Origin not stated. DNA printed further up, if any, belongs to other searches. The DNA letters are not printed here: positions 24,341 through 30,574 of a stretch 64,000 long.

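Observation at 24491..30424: Two-partner secretion exoprotein built from a 32-residue N-[YF]-G-V repeat, with no toxin/immunity module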

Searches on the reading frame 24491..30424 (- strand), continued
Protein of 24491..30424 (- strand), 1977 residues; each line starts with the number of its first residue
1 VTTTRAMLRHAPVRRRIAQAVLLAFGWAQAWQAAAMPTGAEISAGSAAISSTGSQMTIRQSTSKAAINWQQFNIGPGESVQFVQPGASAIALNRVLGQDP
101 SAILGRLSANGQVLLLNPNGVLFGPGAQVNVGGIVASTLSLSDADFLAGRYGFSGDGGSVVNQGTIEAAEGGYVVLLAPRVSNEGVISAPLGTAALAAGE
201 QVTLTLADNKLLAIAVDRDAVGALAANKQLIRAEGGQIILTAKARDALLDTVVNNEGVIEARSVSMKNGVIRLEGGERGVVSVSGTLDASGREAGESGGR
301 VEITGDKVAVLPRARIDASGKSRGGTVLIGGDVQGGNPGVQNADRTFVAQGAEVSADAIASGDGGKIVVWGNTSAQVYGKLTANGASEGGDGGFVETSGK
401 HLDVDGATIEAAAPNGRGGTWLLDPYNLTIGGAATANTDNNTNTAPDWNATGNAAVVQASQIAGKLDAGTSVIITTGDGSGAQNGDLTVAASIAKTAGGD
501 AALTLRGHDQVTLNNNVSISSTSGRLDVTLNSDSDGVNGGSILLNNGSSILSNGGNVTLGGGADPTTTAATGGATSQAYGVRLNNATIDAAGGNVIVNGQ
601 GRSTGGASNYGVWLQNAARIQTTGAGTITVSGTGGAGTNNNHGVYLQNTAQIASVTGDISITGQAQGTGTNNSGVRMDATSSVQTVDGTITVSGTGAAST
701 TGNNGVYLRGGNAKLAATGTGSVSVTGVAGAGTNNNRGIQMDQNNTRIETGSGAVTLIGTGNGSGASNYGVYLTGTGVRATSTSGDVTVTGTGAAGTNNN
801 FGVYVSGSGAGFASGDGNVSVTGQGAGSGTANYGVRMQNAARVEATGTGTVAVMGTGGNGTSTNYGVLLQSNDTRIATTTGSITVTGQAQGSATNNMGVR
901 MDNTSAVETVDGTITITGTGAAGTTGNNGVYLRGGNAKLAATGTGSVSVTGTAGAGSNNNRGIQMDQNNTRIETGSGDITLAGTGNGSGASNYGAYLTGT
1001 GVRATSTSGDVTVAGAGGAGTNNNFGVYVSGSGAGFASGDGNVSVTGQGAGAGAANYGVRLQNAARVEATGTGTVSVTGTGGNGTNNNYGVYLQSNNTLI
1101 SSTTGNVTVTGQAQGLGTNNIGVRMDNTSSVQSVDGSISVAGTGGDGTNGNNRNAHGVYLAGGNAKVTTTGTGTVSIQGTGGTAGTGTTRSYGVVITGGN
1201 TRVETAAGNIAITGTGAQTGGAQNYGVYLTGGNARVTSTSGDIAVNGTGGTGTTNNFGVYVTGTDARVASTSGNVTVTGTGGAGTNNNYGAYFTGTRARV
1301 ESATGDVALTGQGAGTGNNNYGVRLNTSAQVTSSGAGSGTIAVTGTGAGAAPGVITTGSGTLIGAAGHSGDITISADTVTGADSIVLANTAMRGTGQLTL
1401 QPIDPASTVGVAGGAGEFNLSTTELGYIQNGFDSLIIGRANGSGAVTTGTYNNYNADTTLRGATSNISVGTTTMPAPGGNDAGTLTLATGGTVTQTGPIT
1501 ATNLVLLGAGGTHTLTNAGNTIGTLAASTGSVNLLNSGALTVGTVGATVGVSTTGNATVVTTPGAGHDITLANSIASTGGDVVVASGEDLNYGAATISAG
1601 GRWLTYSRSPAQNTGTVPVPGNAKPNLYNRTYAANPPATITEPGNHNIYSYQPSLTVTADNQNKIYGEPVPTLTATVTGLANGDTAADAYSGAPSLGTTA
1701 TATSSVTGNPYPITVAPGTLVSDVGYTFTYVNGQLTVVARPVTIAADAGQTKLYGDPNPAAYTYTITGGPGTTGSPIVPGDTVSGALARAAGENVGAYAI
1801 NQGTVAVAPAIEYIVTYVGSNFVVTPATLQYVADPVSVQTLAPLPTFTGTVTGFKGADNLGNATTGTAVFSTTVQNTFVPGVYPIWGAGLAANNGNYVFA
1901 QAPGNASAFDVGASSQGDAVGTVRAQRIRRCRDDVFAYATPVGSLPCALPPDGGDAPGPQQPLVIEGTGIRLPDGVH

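Call 8: find_homologous_proteins(query=window:24491-30424:-, max_evalue=0.00001)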
Query window:24491-30424:- (1977 aa): 6374 proteins with E <= 0.00001 among 8000 candidates; the best 120 are listed.
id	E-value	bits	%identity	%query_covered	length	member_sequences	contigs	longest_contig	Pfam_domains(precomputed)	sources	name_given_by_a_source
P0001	0.0e+0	4048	100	100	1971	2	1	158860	PF05860.20,PF18676.7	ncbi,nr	ncbi:MAG: filamentous hemagglutinin N-terminal domain-containing protein [Betaproteobacteria bacteri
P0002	0.0e+0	3159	79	59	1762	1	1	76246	PF05860.20,PF18676.7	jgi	jgi:filamentous hemagglutinin family protein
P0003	0.0e+0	3135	77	99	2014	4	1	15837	PF05860.20,PF18676.7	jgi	jgi:filamentous hemagglutinin family protein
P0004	0.0e+0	3086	69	100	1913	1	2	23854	PF05860.20,PF18676.7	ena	-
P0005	0.0e+0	2708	64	66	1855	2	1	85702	PF05860.20,PF18676.7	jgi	-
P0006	0.0e+0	2633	79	59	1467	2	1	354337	PF18676.7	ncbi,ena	-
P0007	0.0e+0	2534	64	56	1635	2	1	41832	PF05860.20,PF18676.7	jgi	-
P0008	0.0e+0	2376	59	100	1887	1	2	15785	PF05860.20,PF18676.7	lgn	-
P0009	0.0e+0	1212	58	15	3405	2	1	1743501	PF05860.20,PF18676.7,PF07581.18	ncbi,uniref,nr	ncbi:hypothetical protein BWP39_12385 [Paraburkholderia acidicola]|uniref:Filamentous haemagglutinin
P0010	0.0e+0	1176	61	26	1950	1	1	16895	PF18886.7,PF05860.20,PF18676.7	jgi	jgi:filamentous hemagglutinin family protein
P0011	0.0e+0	1161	66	23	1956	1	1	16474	PF18886.7,PF05860.20,PF18676.7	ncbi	-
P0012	0.0e+0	1143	69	21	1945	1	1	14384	PF18886.7,PF05860.20,PF18676.7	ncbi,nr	ncbi:MAG TPA: MBG domain-containing protein [Pelomicrobium sp.]|nr:MBG domain-containing protein [Pe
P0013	0.0e+0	1098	57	15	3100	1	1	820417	PF05860.20,PF18676.7,PF07581.18,PF24184.2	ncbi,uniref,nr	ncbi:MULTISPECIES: MBG domain-containing protein [Paraburkholderia]|uniref:MBG domain-containing pro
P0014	6.7e-288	977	42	43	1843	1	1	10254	PF05860.20,PF18676.7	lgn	-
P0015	2.3e-264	899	55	16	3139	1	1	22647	PF13018.12,PF05860.20,PF18657.7,PF18676.7,PF07581.18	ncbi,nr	ncbi:MAG: YDG domain-containing protein, partial [Sulfuritalea sp.]|nr:YDG domain-containing protein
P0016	5.6e-243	828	43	39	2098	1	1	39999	PF05860.20,PF18676.7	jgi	jgi:filamentous hemagglutinin family protein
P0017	1.0e-226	774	45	34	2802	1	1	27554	PF13018.12,PF05860.20,PF18657.7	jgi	jgi:filamentous hemagglutinin family protein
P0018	1.4e-221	757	43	31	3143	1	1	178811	PF13018.12,PF18676.7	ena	-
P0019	1.1e-215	737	58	27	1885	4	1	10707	PF12951.14,PF18886.7,PF05860.20,PF18676.7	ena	-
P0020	2.8e-212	726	37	30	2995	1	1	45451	PF00691.26,PF18886.7,PF05860.20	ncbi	-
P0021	3.0e-206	706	45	26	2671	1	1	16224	PF13018.12,PF05860.20,PF18657.7,PF18676.7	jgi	jgi:filamentous hemagglutinin family protein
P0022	1.5e-205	704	44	30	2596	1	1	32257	PF13018.12,PF05860.20,PF18657.7,PF18676.7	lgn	-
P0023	3.2e-201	689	42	47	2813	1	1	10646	PF05860.20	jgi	jgi:trimeric autotransporter adhesin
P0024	1.3e-198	681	35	50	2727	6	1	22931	PF05860.20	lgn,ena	-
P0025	1.6e-198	680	56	20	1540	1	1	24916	PF05860.20,PF18676.7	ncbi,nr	ncbi:MAG: filamentous hemagglutinin N-terminal domain-containing protein [Negativicutes bacterium]|n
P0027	7.9e-193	662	41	42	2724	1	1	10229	PF05860.20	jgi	jgi:filamentous hemagglutinin family protein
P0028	6.0e-192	659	41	27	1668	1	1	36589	PF05860.20,PF18676.7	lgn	-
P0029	8.5e-191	655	41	40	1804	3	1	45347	PF05860.20,PF18676.7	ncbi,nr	ncbi:MAG TPA: filamentous hemagglutinin N-terminal domain-containing protein, partial [Rhodocyclacea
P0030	1.3e-190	654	43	25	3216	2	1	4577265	PF05860.20,PF18676.7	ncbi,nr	ncbi:MBG domain-containing protein [Caulobacter mirabilis]|nr:MBG domain-containing protein [Cauloba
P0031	6.2e-190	652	41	48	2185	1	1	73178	PF05860.20,PF18676.7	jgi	-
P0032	1.8e-189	650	59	21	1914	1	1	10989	PF12951.14,PF18886.7,PF05860.20,PF18676.7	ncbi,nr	ncbi:MAG: autotransporter-associated beta strand repeat-containing protein, partial [Burkholderiales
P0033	2.9e-189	650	43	26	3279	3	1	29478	PF05860.20,PF18676.7,PF07581.18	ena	-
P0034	8.0e-188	645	39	60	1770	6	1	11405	PF05860.20,PF18676.7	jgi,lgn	jgi:filamentous hemagglutinin family protein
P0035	1.1e-186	641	-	-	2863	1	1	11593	PF05860.20,PF18676.7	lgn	-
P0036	3.6e-185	636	46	31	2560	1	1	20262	PF05860.20,PF18657.7,PF18676.7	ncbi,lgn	-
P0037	8.3e-184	632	35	77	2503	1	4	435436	PF13018.12,PF05860.20,PF18657.7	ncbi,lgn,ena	-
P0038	1.3e-183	631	55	28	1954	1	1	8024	PF12951.14,PF18886.7,PF05860.20,PF18657.7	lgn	-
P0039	3.1e-182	626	52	28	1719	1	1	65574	PF12951.14,PF05860.20,PF18657.7,PF18676.7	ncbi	ncbi:MAG: autotransporter-associated beta strand repeat-containing protein [Steroidobacteraceae bact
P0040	6.8e-182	625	36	63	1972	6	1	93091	PF05860.20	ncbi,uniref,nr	ncbi:filamentous hemagglutinin N-terminal domain-containing protein [Pusillimonas noertemannii]|unir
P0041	7.6e-180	619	48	20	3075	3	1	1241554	PF00877.26,PF05860.20,PF18657.7,PF18676.7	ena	-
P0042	7.7e-180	619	42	32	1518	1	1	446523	PF05860.20,PF18676.7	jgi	jgi:filamentous hemagglutinin family protein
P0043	1.1e-179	618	44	42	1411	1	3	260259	PF18886.7,PF05860.20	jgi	jgi:filamentous hemagglutinin family protein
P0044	1.9e-179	617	42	30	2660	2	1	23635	PF05860.20,PF18676.7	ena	-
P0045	8.9e-179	615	46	28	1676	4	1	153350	PF18886.7,PF05860.20,PF18676.7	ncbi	ncbi:MAG: beta strand repeat-containing protein [Gammaproteobacteria bacterium]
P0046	1.9e-178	614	46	40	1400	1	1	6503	PF18886.7,PF05860.20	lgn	-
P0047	3.0e-178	613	41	21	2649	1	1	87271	PF25174.2,PF13018.12,PF05860.20,PF00656.28,PF18657.7,PF25173.2,PF18676.7,PF24807.2,PF24817.2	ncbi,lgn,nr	ncbi:MAG: MBG domain-containing protein [Methylococcales bacterium]|nr:MBG domain-containing protein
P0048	3.4e-177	610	48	27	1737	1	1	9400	PF05860.20,PF18676.7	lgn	-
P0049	3.5e-177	610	43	38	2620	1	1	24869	PF05860.20,PF18657.7,PF18676.7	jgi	jgi:filamentous hemagglutinin family protein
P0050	1.4e-176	608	42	40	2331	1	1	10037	PF05860.20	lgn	-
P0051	2.7e-176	607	38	48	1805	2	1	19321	PF05860.20,PF18676.7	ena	-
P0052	4.3e-176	606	44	37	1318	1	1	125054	PF05860.20,PF18676.7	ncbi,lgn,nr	ncbi:MAG: filamentous hemagglutinin N-terminal domain-containing protein [Pseudomonadota bacterium]|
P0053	2.6e-175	604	34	68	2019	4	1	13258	PF05860.20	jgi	-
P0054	5.2e-175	602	48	26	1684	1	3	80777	PF18886.7,PF05860.20,PF18676.7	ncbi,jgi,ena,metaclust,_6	metaclust:\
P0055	6.2e-175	602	37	32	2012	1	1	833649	PF18886.7,PF05860.20,PF18676.7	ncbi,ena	-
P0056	1.2e-174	601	47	28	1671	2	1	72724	PF18886.7,PF05860.20,PF18676.7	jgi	-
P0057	1.5e-174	601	38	36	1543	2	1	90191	PF05860.20,PF18676.7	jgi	jgi:filamentous hemagglutinin family protein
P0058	4.8e-174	599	40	26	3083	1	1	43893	PF05860.20,PF00656.28,PF18676.7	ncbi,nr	ncbi:MAG TPA: MBG domain-containing protein, partial [Azospirillum sp.]|nr:MBG domain-containing pro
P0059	3.3e-173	597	35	75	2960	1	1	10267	PF05860.20,PF18657.7,PF18676.7,PF07581.18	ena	-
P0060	4.0e-173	596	35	64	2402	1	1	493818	PF05860.20,PF18676.7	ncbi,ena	-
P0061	4.2e-173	596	51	27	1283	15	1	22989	PF05860.20,PF18676.7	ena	-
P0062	4.8e-172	593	36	27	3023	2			PF06280.19,PF05860.20,PF24088.2,PF18657.7,PF18676.7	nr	nr:MBG domain-containing protein [Bradyrhizobium japonicum]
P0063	9.6e-172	592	41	40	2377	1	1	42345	PF05860.20,PF18676.7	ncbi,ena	-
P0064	1.4e-171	591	42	36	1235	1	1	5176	PF05860.20,PF18676.7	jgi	jgi:filamentous hemagglutinin family protein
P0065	2.0e-171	591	53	28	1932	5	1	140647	PF12951.14,PF05860.20,PF18657.7,PF18676.7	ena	-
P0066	4.9e-171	589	42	39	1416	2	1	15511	PF05860.20,PF18676.7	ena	-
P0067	8.3e-171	589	45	32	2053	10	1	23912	PF05860.20,PF18676.7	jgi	jgi:filamentous hemagglutinin family protein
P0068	1.7e-170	587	45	21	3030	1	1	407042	PF05860.20,PF00656.28,PF18888.6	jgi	jgi:filamentous hemagglutinin family protein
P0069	2.7e-170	587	33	54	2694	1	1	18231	PF05860.20,PF18676.7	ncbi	ncbi:MAG: hypothetical protein DI582_07880, partial [Azospirillum brasilense]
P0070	2.7e-170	587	47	28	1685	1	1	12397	PF18886.7,PF05860.20,PF18676.7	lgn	-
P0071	3.3e-170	587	35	43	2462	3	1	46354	PF05860.20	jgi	jgi:filamentous hemagglutinin family protein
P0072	8.8e-170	585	46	30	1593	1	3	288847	PF18886.7,PF05860.20,PF18676.7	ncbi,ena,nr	ncbi:MAG TPA: MBG domain-containing protein [Gammaproteobacteria bacterium]|nr:MBG domain-containing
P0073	1.6e-169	584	37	48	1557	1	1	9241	PF05860.20,PF18676.7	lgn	-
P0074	2.2e-169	584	42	42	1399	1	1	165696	PF05860.20,PF18676.7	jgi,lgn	jgi:filamentous hemagglutinin family protein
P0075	2.6e-169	584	41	39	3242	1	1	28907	PF18886.7,PF00059.28,PF05860.20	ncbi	ncbi:MAG: filamentous hemagglutinin N-terminal domain-containing protein, partial [Veillonellales ba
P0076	3.2e-169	583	45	27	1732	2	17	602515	PF05860.20,PF18676.7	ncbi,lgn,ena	-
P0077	3.6e-169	583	40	42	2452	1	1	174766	PF05860.20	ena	-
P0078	6.6e-169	582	39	29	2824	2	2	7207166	PF05342.20,PF05860.20,PF18676.7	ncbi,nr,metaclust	ncbi:MBG domain-containing protein [Mesorhizobium loti]|nr:MBG domain-containing protein [Mesorhizob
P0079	1.8e-168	581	46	27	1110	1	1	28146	PF05860.20,PF18676.7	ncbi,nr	ncbi:MAG: filamentous hemagglutinin N-terminal domain-containing protein, partial [Alphaproteobacter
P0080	4.8e-168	579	43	36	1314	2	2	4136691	PF05860.20,PF18676.7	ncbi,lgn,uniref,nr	ncbi:two-partner secretion domain-containing protein [Polaromonas glacialis]|uniref:two-partner secr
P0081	8.1e-168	579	45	26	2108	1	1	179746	PF05860.20,PF18657.7,PF18676.7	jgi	jgi:filamentous hemagglutinin family protein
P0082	1.3e-167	578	37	20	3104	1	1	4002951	PF14312.13,PF18886.7,PF05860.20,PF18676.7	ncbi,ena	-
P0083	1.4e-167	578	-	-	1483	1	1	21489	PF05860.20,PF18676.7,PF07705.18,PF17834.8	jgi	-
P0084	1.9e-166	574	43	32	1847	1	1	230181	PF05860.20,PF18676.7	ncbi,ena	-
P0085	1.9e-166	574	43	34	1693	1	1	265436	PF05860.20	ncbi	-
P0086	6.4e-166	572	45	31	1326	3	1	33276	PF05860.20,PF18676.7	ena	-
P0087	8.8e-166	572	43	37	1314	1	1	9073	PF05860.20,PF18676.7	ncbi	-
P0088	6.4e-165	569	37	66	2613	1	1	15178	PF05860.20,PF18657.7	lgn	-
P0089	3.0e-164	567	42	35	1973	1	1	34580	PF05860.20,PF18657.7,PF18676.7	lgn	-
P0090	7.8e-164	565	35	48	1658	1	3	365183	PF05860.20,PF18676.7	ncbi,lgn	-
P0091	3.3e-163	563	40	44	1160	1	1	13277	PF05860.20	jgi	jgi:filamentous hemagglutinin family protein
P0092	2.6e-162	560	-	-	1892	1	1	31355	PF05860.20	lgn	-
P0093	1.2e-161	558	47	19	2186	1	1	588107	PF05860.20,PF03724.23,PF16732.11,PF18657.7,PF18676.7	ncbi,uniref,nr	ncbi:MBG domain-containing protein [Pseudaquabacterium pictum]|uniref:Filamentous haemagglutinin Fha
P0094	3.5e-160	553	37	64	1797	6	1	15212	PF05860.20,PF18657.7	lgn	-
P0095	6.2e-160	553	-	-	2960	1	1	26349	PF18676.7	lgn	-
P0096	8.0e-160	552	43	35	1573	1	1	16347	PF05860.20,PF18676.7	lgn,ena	-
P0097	9.6e-160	552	40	35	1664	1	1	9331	PF05860.20,PF18676.7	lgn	-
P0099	2.3e-159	551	44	28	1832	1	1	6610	PF05860.20,PF18657.7,PF18676.7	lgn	-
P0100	8.3e-159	549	39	30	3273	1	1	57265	PF05860.20,PF18657.7,PF18676.7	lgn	-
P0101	8.5e-159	549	38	49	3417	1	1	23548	PF05860.20,PF18657.7,PF18676.7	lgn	-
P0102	2.4e-158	547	42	48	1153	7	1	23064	PF05860.20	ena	-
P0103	8.3e-158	545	48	24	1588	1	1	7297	PF18886.7,PF05860.20,PF18676.7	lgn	-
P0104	7.1e-157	542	39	36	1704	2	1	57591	PF05860.20,PF18676.7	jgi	jgi:filamentous hemagglutinin family protein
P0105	1.5e-156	541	44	33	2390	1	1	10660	PF05860.20,PF18676.7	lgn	-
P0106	1.6e-156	541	47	27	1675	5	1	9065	PF18886.7,PF05860.20,PF18676.7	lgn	-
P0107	1.3e-155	538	42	35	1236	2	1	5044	PF05860.20,PF18676.7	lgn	-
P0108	4.2e-155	537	45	32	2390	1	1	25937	PF05860.20,PF18676.7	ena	-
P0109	4.2e-155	536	39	49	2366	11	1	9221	PF13018.12,PF05860.20,PF18657.7,PF18676.7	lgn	-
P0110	1.4e-154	535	45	32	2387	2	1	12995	PF05860.20,PF18676.7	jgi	jgi:filamentous hemagglutinin family protein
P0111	3.1e-154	534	43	32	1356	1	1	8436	PF05860.20,PF18676.7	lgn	-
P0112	5.4e-154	533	-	-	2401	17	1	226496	PF05860.20,PF18676.7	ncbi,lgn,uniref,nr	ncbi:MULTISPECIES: MBG domain-containing protein [unclassified Pseudomonas]|uniref:MBG domain-contai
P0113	6.3e-154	533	43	31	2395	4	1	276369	PF05860.20,PF18676.7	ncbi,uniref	ncbi:MBG domain-containing protein [Massilia sp. TSP1-1-2]|uniref:two-partner secretion domain-conta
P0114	2.2e-153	531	39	36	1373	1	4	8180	PF05860.20,PF18676.7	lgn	-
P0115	2.3e-153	531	46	20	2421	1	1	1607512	PF13018.12,PF05860.20,PF17820.8,PF18657.7,PF18676.7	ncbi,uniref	ncbi:MBG domain-containing protein [Undibacterium sp. Ji22W]|uniref:MBG domain-containing protein n=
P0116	5.7e-153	529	55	28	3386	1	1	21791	PF12951.14,PF05860.20,PF18657.7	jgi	jgi:filamentous hemagglutinin family protein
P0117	2.7e-152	527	40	33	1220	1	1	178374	PF05860.20,PF18676.7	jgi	jgi:filamentous hemagglutinin family protein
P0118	1.1e-151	525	39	40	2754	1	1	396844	PF13018.12,PF05860.20,PF18657.7,PF18676.7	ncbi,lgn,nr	nr:YDG domain-containing protein [uncultured Albidiferax sp.]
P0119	1.0e-149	519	38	21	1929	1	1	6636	PF05860.20,PF02018.24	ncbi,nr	ncbi:MAG TPA: filamentous hemagglutinin N-terminal domain-containing protein, partial [Bacteroidia b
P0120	8.2e-149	516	48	24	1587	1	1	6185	PF18886.7,PF05860.20,PF18676.7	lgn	-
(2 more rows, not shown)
